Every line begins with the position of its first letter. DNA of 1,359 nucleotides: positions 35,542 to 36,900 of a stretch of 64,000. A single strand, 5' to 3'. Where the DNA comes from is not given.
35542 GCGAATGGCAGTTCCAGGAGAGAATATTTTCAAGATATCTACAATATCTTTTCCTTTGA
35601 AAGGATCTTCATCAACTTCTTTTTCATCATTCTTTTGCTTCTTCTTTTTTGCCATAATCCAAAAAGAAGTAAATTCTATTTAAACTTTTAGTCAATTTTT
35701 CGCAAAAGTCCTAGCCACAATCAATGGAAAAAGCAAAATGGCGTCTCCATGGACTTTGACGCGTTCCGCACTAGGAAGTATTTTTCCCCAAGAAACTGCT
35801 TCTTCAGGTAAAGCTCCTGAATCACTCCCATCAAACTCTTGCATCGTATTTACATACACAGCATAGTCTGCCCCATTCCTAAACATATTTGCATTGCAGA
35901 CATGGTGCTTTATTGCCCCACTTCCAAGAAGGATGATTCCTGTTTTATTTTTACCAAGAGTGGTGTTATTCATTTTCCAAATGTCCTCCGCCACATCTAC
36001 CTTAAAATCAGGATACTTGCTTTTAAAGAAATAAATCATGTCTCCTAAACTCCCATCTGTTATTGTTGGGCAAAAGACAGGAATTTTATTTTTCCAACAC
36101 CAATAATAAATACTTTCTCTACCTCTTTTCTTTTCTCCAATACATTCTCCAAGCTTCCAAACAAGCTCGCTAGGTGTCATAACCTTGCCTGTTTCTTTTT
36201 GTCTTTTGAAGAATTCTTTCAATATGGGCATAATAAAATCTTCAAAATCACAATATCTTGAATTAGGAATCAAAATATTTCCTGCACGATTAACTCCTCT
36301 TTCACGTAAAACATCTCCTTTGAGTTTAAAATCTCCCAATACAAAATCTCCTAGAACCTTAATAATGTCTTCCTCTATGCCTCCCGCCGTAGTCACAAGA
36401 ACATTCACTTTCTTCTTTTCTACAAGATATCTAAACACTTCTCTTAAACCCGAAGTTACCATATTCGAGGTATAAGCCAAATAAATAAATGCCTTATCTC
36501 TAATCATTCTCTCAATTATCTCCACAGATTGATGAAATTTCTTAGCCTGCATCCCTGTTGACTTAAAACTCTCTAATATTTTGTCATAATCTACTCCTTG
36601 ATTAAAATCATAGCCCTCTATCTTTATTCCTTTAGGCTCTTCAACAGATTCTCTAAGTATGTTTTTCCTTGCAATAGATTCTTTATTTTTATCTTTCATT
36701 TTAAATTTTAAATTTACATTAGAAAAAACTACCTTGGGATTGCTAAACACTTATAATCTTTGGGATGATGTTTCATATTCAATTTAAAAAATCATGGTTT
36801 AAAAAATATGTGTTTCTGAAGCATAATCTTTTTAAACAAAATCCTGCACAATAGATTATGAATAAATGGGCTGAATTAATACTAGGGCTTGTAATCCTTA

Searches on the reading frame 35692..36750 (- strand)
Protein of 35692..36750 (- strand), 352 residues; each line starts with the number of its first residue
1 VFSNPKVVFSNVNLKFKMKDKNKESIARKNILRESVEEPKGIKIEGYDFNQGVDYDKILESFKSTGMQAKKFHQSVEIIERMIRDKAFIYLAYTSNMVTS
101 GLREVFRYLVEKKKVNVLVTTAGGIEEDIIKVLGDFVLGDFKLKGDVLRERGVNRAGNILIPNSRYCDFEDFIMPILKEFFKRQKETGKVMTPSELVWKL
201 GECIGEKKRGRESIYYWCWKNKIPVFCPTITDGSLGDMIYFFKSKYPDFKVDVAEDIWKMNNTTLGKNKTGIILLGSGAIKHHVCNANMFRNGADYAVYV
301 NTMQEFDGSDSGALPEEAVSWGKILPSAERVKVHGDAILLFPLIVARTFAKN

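Call 98: search_protein_families(library=pfam, proteins=[window:35692-36750:-], max_evalue=0.001)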
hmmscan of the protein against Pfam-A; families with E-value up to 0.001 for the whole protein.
window:35692-36750:- (352 aa): 1 family
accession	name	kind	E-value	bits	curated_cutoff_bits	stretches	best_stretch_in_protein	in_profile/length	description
PF01916.23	DS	-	3.1e-106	355.3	27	1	58-347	2-287/288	Deoxyhypusine synthase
